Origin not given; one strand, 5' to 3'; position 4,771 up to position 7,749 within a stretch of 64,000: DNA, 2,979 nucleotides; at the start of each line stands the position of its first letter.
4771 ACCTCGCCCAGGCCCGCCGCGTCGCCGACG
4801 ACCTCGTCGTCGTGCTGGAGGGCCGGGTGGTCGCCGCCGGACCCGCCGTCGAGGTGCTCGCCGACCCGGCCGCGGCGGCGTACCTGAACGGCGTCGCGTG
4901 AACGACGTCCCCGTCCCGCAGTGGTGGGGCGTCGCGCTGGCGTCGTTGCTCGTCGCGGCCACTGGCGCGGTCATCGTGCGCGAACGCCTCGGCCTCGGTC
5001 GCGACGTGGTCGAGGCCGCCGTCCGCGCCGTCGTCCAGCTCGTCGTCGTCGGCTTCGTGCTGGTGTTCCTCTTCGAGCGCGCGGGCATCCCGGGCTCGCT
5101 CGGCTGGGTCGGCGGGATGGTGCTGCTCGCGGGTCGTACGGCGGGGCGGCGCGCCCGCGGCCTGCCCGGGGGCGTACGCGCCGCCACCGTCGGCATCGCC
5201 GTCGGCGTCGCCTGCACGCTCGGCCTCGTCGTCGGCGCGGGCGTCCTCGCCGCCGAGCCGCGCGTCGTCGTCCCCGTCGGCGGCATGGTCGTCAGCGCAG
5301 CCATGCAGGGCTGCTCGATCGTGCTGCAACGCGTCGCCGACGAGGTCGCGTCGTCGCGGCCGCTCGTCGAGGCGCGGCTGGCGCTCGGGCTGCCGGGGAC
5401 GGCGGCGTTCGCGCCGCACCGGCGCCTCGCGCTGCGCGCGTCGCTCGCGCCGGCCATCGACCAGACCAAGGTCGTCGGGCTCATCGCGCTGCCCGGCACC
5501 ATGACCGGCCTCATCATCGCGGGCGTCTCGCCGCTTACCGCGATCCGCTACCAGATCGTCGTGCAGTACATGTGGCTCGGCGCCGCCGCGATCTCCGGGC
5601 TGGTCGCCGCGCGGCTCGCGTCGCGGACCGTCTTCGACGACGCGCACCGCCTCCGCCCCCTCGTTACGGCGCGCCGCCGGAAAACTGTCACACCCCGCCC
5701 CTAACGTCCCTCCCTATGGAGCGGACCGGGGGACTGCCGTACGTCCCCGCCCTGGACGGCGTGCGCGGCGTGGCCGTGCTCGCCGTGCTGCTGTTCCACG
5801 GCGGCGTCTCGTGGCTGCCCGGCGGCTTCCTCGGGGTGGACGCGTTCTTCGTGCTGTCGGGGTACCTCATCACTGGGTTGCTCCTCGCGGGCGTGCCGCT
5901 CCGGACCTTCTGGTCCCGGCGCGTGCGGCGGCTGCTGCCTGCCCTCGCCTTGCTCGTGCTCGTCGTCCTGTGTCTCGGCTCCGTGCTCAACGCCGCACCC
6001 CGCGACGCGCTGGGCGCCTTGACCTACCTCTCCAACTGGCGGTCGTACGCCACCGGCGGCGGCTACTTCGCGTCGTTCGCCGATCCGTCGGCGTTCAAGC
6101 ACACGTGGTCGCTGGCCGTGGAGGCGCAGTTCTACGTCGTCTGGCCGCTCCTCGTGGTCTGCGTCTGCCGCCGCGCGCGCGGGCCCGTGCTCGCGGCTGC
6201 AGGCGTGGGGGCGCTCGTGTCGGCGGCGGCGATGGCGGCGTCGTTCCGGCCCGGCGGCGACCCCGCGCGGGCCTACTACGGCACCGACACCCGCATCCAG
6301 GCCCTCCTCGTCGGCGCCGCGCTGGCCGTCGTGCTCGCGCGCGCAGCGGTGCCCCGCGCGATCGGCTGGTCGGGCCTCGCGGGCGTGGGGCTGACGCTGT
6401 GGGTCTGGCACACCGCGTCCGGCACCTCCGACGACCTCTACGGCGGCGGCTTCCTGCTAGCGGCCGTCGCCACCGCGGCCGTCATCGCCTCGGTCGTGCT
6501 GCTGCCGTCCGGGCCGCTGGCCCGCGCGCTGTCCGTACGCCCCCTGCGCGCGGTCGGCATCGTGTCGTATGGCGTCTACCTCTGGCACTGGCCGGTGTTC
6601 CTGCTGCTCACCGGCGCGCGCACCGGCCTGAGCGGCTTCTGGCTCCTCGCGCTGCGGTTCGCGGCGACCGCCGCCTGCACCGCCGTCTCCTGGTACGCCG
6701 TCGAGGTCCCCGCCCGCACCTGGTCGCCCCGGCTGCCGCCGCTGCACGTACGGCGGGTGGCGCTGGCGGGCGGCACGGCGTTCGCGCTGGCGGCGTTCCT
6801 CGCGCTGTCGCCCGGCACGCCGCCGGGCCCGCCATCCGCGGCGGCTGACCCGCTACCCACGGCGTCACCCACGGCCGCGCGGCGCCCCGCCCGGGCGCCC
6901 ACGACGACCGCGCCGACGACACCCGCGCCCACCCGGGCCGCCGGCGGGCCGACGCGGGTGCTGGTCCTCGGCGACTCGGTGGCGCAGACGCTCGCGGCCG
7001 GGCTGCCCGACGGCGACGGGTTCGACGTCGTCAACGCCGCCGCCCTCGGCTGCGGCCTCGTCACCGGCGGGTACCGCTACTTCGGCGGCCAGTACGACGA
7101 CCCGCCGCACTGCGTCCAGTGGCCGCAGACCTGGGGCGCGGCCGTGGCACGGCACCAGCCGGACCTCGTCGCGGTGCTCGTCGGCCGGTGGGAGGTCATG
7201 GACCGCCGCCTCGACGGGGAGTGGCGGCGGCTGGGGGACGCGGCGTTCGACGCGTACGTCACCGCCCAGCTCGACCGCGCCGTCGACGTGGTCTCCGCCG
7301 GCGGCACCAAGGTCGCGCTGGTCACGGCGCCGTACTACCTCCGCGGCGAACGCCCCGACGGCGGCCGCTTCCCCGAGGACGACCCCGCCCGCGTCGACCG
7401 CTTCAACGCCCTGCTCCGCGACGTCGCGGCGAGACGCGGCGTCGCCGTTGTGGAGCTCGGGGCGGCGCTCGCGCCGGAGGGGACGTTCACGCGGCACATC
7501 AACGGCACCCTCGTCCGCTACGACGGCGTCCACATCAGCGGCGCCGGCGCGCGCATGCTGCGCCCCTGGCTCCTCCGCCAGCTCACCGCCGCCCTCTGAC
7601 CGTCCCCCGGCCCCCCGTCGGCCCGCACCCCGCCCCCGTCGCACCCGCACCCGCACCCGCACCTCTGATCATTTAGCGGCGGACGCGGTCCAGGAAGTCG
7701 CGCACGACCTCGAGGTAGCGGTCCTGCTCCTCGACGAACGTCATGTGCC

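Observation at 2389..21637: Two-copy 70-bp palindromic element family whose stems differ by compensatory changes around a conserved loop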

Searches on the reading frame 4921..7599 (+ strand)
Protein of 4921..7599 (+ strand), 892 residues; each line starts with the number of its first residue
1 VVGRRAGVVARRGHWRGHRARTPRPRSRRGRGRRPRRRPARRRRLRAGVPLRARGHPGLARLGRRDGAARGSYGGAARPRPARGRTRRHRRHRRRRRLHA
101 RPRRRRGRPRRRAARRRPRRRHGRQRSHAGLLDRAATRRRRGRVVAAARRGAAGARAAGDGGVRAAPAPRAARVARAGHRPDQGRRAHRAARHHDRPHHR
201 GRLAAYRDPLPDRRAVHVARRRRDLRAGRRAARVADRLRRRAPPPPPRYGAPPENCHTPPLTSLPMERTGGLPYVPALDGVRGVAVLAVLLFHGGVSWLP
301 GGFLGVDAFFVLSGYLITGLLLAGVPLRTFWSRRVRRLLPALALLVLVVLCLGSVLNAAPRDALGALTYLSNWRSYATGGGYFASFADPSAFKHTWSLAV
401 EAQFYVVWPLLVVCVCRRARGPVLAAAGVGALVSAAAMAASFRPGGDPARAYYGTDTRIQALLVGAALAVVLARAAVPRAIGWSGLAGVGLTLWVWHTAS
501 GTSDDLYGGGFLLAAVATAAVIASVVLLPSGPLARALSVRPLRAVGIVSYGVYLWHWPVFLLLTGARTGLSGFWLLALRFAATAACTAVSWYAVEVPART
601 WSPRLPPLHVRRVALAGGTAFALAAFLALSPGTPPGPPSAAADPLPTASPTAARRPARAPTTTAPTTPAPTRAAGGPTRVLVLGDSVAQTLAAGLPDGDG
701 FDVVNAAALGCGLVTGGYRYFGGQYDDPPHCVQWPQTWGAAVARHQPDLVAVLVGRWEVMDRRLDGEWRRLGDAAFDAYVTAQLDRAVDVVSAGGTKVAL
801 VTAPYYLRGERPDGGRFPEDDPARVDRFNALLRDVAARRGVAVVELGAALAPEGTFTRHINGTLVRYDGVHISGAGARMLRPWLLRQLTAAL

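Call 93: search_protein_families(library=pfam, proteins=[window:4921-7599:+], max_evalue=0.01)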
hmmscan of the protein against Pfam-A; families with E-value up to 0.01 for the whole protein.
window:4921-7599:+ (892 aa): 3 families
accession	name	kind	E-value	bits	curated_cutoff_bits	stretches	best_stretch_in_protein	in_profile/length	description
PF01757.29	Acyl_transf_3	-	4.1e-24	85.7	31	1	276-592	2-323/326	Acyltransferase domain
PF19040.6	SGNH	-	9.6e-15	55.4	27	1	675-882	20-244/248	SGNH domain (fused to AT3 domains)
PF04311.20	DUF459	-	6.3e-11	42.4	27.2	1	679-882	1-192/197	Protein of unknown function (DUF459)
